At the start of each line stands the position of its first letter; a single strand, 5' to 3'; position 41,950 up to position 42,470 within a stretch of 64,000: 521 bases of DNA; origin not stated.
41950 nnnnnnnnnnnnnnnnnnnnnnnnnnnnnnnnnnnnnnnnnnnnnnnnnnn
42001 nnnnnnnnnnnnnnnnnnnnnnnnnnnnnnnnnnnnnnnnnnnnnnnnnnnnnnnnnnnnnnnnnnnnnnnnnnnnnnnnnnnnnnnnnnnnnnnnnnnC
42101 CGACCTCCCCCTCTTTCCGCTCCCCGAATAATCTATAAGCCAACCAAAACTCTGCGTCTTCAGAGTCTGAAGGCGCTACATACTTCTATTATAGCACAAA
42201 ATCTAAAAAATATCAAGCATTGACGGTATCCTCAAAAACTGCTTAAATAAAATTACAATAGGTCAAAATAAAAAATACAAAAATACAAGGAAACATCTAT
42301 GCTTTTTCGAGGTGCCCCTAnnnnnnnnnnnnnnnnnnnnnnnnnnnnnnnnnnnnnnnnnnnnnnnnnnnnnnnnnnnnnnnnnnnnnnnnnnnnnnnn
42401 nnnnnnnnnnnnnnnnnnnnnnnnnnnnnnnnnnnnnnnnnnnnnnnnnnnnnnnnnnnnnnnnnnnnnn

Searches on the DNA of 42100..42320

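Call 68: search_rna_families(source=window, start=42100, end=42320, threshold=evalue, max_evalue=10)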
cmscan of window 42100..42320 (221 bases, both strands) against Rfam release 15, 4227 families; matches with E-value up to 10: 5.
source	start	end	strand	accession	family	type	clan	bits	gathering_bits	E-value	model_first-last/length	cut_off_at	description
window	42146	42223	-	RF01796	frnS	Gene; sRNA;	-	13.7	60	5.7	1-119/119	no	Fumarate/nitrate reductase regulator sRNA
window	42117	42196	-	RF01844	SmY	Gene; snRNA; splicing;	-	11.7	39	2.7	1-80/80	no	SmY spliceosomal RNA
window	42220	42320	-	RF02852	Ysr206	Gene; sRNA;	-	10.2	124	2.2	201-312/312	5'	Yersinia sRNA 206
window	42196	42222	-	RF00066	U7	Gene; snRNA;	-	10.1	34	9.4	1-62/62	no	U7 small nuclear RNA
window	42214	42320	+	RF00628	RgsA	Gene; sRNA;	-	7.9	88.4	7.1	1-107/194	3'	RgsA sRNA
